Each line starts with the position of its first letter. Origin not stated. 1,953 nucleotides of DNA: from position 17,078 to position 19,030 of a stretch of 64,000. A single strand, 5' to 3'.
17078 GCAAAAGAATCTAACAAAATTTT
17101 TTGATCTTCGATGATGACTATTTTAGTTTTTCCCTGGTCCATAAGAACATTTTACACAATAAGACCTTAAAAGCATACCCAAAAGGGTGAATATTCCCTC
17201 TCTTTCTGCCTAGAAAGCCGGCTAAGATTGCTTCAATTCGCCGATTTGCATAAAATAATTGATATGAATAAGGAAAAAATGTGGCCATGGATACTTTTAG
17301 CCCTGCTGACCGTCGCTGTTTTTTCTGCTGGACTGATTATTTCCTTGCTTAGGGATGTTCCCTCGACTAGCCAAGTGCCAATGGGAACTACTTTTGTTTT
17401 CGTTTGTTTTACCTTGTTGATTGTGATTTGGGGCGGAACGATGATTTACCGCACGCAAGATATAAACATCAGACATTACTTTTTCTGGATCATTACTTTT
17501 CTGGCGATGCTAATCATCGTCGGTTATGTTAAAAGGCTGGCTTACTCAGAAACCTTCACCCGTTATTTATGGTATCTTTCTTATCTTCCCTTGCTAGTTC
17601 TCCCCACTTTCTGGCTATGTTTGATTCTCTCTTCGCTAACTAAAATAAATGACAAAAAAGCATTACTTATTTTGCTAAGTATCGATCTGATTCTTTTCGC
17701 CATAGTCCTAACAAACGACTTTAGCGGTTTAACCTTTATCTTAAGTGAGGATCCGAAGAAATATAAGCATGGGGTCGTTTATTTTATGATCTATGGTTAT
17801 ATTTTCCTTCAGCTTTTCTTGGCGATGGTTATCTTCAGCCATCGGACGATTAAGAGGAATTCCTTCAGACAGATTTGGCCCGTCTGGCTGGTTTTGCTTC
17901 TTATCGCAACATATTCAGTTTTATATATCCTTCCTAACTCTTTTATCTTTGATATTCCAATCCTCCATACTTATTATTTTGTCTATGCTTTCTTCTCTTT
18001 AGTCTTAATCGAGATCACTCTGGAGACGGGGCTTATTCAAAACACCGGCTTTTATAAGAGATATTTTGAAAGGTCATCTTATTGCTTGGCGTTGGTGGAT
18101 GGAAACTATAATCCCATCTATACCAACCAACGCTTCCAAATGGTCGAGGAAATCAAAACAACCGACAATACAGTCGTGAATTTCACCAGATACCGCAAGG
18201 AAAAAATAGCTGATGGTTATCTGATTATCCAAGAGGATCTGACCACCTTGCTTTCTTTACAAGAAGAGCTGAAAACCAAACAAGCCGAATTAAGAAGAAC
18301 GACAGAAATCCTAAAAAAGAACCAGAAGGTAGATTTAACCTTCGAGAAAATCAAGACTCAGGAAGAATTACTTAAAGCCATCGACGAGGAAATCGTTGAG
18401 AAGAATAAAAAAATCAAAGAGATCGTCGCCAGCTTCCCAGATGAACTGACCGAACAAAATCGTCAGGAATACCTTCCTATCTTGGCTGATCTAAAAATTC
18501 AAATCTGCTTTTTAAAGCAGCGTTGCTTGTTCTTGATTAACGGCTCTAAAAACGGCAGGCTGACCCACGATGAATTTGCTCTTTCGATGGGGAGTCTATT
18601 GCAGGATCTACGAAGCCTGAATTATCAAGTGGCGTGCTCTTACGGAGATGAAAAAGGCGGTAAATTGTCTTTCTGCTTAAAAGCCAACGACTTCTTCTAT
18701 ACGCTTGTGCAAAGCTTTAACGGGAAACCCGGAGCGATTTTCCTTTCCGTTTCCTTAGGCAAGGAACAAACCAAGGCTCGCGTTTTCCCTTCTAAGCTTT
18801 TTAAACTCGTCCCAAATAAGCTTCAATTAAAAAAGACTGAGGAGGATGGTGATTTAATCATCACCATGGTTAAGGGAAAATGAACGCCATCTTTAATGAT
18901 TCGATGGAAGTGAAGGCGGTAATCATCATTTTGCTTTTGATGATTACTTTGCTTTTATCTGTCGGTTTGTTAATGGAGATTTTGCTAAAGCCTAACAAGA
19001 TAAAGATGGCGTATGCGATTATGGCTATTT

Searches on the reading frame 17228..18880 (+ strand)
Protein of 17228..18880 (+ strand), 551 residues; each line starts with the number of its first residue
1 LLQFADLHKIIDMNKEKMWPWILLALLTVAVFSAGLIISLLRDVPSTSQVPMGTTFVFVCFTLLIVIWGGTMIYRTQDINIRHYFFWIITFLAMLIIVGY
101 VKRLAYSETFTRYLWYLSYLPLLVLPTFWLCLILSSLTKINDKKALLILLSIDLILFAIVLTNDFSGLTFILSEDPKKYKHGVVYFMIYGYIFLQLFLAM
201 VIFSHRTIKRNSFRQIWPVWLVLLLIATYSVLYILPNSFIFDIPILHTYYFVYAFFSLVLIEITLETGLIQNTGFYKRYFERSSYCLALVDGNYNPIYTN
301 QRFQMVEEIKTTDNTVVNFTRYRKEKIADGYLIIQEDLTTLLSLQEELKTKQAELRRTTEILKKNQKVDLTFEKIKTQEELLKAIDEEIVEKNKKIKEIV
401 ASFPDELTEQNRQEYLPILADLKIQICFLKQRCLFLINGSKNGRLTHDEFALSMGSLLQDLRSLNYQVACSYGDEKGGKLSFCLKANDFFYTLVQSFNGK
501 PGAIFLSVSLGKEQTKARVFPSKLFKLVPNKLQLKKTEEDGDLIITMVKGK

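Call 90: search_protein_families(library=pfam, proteins=[window:17228-18880:+], max_evalue=0.00001)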
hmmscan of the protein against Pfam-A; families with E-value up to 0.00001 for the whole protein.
window:17228-18880:+ (551 aa): 1 family
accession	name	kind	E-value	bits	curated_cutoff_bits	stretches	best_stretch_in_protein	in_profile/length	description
PF16927.11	HisKA_7TM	-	5.3e-09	36.7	28.6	1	57-256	6-209/224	N-terminal 7TM region of histidine kinase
